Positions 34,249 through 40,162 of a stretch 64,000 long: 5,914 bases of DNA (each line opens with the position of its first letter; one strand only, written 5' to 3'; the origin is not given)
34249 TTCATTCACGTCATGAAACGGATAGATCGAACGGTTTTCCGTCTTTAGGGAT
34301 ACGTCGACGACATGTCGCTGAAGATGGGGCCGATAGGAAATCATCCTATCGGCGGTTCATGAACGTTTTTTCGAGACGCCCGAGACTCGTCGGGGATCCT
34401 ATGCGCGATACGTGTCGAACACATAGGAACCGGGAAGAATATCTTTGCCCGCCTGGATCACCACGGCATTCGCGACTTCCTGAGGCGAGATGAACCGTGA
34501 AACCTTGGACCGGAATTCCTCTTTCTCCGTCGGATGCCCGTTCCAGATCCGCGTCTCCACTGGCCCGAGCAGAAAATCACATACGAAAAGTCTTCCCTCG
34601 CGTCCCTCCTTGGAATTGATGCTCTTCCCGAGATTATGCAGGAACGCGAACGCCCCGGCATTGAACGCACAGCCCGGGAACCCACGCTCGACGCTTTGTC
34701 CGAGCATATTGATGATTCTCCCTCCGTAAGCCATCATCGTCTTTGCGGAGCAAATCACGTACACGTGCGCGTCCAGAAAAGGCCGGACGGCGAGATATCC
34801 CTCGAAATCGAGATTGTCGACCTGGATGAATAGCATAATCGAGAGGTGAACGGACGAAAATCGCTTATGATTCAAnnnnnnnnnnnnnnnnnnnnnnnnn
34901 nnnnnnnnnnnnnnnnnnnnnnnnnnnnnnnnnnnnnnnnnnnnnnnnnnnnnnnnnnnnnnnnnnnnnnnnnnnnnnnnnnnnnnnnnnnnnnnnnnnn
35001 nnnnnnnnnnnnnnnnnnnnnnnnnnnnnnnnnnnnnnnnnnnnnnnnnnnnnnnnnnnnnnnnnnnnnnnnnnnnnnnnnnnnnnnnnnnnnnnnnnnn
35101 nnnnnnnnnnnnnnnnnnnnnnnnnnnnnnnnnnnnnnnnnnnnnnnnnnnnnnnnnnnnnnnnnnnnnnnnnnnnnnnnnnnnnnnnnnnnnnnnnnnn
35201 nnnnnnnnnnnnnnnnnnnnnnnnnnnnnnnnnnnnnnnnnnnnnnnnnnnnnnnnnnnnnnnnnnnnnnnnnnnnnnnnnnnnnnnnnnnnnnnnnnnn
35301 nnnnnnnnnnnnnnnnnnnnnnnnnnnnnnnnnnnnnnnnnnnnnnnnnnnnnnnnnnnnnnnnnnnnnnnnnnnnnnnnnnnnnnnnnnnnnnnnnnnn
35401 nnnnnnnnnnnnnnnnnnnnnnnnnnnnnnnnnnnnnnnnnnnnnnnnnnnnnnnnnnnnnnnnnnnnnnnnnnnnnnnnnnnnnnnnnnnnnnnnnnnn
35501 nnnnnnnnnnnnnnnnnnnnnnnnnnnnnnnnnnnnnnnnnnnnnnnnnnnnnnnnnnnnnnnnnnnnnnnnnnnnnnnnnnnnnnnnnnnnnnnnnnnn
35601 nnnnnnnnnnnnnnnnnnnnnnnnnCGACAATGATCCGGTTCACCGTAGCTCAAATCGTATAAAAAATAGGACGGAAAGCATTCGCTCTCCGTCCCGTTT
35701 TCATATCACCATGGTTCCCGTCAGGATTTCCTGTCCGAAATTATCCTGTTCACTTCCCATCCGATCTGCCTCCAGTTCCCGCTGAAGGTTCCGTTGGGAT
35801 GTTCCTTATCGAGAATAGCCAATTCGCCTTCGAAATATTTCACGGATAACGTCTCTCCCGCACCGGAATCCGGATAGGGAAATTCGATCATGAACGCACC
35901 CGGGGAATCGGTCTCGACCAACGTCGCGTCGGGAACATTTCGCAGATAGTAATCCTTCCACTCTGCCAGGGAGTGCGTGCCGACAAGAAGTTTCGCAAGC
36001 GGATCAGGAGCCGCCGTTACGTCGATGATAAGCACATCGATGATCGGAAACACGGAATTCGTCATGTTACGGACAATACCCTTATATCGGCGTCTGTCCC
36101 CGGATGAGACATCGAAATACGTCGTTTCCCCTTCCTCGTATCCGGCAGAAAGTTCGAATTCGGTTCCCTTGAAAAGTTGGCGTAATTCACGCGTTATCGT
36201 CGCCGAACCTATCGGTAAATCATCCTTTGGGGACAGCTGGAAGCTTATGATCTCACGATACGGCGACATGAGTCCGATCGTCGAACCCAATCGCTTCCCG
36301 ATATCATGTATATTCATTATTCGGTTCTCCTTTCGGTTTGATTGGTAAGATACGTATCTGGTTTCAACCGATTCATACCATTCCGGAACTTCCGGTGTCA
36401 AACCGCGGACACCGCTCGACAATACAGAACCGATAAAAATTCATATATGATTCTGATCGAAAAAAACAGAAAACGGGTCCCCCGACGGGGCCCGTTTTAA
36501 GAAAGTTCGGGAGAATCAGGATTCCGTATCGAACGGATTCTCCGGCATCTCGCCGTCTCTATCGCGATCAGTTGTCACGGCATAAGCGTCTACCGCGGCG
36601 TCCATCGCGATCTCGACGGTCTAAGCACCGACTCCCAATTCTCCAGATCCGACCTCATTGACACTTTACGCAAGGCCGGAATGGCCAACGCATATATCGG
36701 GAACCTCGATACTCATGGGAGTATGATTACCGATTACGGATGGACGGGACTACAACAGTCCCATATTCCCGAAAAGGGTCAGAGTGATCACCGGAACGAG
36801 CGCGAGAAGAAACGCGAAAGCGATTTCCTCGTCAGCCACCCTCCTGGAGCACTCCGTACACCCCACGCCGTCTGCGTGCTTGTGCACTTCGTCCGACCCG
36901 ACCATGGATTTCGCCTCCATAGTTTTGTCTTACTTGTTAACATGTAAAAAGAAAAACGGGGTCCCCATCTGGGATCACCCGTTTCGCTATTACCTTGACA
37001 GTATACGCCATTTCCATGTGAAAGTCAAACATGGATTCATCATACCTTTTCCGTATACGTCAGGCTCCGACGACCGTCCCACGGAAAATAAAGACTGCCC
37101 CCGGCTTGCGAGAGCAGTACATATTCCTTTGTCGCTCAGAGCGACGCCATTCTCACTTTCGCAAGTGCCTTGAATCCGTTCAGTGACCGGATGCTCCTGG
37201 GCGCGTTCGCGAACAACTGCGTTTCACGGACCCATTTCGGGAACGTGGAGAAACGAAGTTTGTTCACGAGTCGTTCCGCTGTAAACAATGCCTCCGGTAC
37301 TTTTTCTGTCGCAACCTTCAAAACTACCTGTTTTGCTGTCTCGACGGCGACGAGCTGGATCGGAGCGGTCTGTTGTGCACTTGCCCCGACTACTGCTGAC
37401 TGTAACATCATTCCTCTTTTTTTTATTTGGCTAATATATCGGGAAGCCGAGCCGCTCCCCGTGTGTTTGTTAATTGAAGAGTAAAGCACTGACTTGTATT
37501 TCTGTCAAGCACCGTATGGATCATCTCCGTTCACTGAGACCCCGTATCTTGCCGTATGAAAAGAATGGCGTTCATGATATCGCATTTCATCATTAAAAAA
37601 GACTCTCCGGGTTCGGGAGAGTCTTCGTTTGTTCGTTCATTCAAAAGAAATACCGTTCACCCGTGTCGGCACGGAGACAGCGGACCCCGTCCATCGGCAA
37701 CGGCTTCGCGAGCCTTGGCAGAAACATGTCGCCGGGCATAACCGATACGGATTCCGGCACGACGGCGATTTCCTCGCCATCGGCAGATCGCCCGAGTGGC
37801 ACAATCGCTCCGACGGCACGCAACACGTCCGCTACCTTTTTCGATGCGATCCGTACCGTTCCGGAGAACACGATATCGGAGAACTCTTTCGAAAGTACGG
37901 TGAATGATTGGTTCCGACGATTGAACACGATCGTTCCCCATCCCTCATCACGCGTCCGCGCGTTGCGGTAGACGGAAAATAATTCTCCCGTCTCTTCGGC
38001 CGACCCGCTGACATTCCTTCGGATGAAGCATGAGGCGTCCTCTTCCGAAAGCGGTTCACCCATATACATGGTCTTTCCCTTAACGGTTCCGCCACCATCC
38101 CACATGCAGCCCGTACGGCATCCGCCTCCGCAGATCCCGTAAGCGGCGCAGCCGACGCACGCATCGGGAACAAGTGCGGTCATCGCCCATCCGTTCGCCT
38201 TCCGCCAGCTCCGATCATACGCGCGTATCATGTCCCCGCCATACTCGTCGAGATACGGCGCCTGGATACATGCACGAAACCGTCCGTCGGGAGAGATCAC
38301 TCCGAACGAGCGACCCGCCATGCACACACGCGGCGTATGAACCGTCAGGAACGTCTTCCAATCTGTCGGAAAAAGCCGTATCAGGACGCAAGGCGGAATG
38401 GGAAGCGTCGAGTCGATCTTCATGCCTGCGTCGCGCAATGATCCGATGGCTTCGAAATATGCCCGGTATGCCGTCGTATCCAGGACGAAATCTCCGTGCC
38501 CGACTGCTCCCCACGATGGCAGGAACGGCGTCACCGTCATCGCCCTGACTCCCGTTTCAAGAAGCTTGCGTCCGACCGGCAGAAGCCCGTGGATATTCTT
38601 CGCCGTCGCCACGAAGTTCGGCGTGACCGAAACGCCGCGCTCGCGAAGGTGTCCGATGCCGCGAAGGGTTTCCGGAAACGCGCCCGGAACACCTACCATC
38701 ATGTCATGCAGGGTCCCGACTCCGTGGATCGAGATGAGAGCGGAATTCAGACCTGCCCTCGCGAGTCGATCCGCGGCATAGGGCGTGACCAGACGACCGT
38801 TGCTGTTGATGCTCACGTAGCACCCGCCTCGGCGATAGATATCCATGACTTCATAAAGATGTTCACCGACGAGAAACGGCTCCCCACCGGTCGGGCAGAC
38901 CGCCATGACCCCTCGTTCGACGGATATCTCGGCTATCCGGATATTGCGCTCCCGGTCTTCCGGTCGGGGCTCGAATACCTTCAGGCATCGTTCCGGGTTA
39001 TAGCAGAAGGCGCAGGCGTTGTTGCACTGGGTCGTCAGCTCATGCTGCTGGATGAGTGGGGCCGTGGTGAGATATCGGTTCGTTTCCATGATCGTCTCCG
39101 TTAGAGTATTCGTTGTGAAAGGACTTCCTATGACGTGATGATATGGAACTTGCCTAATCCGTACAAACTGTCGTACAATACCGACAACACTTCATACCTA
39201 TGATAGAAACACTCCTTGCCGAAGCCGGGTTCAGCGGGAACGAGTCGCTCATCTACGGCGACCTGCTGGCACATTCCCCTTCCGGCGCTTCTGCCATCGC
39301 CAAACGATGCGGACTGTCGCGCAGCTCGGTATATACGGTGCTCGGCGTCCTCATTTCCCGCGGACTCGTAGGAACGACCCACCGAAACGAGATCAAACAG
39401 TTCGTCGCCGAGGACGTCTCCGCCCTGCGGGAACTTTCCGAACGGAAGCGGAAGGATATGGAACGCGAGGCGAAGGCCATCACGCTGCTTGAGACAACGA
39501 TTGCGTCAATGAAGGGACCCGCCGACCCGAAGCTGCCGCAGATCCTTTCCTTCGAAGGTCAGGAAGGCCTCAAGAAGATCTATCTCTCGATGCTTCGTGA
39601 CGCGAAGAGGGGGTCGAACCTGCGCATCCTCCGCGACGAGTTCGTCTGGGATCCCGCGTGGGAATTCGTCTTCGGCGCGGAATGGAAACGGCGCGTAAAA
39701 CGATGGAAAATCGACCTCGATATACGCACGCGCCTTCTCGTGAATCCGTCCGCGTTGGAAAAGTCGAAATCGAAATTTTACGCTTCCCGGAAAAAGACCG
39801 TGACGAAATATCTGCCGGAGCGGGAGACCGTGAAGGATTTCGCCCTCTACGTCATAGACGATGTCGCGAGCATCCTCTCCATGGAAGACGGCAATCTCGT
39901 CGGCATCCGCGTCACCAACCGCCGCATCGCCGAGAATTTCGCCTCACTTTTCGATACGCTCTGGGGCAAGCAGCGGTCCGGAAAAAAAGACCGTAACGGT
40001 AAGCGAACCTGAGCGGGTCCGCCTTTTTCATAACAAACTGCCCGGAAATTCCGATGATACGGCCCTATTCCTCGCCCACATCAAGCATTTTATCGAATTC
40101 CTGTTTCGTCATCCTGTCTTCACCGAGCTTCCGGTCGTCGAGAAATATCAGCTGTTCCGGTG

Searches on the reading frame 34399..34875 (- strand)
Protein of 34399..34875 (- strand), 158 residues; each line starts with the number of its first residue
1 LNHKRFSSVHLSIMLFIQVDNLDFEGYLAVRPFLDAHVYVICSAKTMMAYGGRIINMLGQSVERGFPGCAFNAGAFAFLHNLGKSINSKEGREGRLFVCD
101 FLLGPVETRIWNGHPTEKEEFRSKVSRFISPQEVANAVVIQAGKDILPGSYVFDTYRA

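Call 13: search_protein_families(library=pfam, proteins=[window:34399-34875:-], max_evalue=0.01)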
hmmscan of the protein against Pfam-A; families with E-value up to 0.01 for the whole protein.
window:34399-34875:- (158 aa): 1 family
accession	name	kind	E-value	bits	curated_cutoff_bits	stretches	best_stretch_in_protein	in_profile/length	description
PF13561.12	adh_short_C2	-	0.002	18.2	27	1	36-140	107-215/236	Enoyl-(Acyl carrier protein) reductase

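Call 74: find_homologous_proteins(query=window:34399-34875:-, max_evalue=1e-10)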
Query window:34399-34875:- (158 aa): 13 proteins with E <= 1e-10 among 22 candidates.
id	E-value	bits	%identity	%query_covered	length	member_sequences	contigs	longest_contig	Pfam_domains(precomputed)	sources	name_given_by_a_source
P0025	1.1e-92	326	100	92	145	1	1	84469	-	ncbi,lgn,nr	ncbi:MAG: hypothetical protein HGA31_00240 [Candidatus Moranbacteria bacterium]|nr:hypothetical prot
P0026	6.3e-64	233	74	89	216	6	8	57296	PF00106.32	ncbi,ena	-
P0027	2.2e-62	228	74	89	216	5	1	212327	-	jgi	jgi:NAD(P)-dependent dehydrogenase (short-subunit alcohol dehydrogenase family)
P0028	2.3e-61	225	70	92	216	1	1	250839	-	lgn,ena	-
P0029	1.1e-49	187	61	89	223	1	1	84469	PF13561.13,PF00106.32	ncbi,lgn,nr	ncbi:MAG: SDR family oxidoreductase [Candidatus Moranbacteria bacterium]|nr:SDR family oxidoreductas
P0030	1.9e-49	186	62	86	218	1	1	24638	PF13561.13,PF00106.32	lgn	-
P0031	8.9e-43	164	53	92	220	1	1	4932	PF13561.13,PF00106.32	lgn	-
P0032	7.6e-38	148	51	88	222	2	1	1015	PF13561.13,PF00106.32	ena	-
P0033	9.8e-38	148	51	89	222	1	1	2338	PF13561.13,PF00106.32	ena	-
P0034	7.5e-34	135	46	89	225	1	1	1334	PF13561.13,PF00106.32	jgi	jgi:NAD(P)-dependent dehydrogenase (short-subunit alcohol dehydrogenase family)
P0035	7.5e-32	129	46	89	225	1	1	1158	PF13561.13,PF00106.32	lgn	-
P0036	9.7e-32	128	46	89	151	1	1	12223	-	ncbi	-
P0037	1.5e-31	128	47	89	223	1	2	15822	-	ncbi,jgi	jgi:NAD(P)-dependent dehydrogenase (short-subunit alcohol dehydrogenase family)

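Call 75: find_encoding_contigs(protein=P0026, flank=3000, max_places=2)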
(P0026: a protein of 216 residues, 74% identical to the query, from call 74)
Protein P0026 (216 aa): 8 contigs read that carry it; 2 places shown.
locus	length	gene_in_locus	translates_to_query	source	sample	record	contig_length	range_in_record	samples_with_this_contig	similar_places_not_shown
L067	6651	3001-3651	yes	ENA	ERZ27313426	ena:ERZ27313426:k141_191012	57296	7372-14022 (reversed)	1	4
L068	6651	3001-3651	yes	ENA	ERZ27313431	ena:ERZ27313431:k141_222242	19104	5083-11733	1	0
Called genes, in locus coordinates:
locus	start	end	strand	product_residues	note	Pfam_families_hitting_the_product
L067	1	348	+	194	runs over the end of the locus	PF00574:CLP_protease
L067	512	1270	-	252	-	PF01978:TrmB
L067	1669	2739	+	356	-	PF00291:PALP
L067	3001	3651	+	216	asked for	PF00106:adh_short (faint)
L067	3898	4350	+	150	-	-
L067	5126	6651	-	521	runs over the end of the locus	PF01676:Metalloenzyme, PF06415:iPGM_N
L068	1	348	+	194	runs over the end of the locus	PF00574:CLP_protease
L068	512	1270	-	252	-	PF01978:TrmB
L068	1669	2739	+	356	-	PF00291:PALP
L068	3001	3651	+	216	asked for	PF00106:adh_short (faint)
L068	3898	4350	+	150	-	-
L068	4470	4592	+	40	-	-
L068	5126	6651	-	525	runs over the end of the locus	PF01676:Metalloenzyme, PF06415:iPGM_N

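Call 76: find_encoding_contigs(protein=P0028, flank=3000, max_places=1)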
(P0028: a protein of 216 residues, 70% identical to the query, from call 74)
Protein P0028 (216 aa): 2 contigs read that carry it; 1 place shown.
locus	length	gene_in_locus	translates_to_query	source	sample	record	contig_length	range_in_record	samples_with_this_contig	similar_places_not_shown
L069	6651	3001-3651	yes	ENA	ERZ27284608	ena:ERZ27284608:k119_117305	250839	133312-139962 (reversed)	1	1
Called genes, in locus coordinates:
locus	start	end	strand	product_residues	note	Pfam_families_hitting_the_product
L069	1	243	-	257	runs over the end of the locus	PF01978:TrmB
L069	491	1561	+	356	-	PF00291:PALP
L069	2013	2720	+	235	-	PF00106:adh_short, PF13561:adh_short_C2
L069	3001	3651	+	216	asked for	-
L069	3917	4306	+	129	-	-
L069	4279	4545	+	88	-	-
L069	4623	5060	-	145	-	PF02681:DUF212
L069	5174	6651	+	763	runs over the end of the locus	PF00580:UvrD-helicase, PF01443:Viral_helicase1 (faint), PF13245:AAA_19, PF13361:UvrD_C, PF13538:UvrD_C_2, PF21196:PcrA_UvrD_tudor (weak)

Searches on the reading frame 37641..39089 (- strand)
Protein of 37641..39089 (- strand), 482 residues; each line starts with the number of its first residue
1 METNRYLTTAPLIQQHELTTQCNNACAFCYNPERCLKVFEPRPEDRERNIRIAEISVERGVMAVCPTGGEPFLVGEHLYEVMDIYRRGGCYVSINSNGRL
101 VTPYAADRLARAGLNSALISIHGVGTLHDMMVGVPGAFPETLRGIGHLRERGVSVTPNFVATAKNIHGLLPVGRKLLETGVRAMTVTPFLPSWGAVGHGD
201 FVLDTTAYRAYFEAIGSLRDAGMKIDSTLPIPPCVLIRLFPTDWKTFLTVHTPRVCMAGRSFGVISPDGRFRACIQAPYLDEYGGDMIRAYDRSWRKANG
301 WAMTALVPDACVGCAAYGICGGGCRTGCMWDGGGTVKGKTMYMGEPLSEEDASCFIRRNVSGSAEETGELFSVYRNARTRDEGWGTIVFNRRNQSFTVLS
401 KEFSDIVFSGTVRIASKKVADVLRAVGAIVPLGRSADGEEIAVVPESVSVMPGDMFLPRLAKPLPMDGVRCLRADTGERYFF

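Call 13: search_protein_families(library=pfam, proteins=[window:37641-39089:-], max_evalue=0.01)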
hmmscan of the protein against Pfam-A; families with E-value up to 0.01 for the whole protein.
window:37641-39089:- (482 aa): 1 family
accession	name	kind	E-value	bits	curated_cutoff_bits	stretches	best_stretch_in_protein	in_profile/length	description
PF04055.27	Radical_SAM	-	5.6e-18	66.1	29.5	1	18-156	3-145/166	Radical SAM superfamily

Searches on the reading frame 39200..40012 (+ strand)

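Call 13: search_protein_families(library=pfam, proteins=[window:39200-40012:+], max_evalue=0.01)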
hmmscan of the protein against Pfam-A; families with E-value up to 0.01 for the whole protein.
window:39200-40012:+ (270 aa): 7 families
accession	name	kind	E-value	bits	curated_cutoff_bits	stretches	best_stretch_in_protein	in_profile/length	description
PF01978.25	TrmB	-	4.4e-12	46.1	25.6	1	6-65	1-59/68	Sugar-specific transcriptional regulator TrmB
PF09339.16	HTH_IclR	-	2.4e-06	27.6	22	1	21-57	10-48/52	IclR helix-turn-helix domain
PF13730.12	HTH_36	-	8.2e-05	22.8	25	1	12-57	4-55/55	Helix-turn-helix domain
PF08221.17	HTH_9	-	0.003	18.1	23.4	1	18-57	18-57/62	RNA polymerase III subunit RPC82 helix-turn-helix domain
PF13551.12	HTH_29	-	0.0049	17.4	28.1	0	30-62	15-47/64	Winged helix-turn helix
PF02796.21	HTH_7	-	0.0054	17.3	23.8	0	26-48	20-42/45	Helix-turn-helix domain of resolvase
PF13545.12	HTH_Crp_2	-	0.0081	16.5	27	0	32-78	27-69/70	Crp-like helix-turn-helix domain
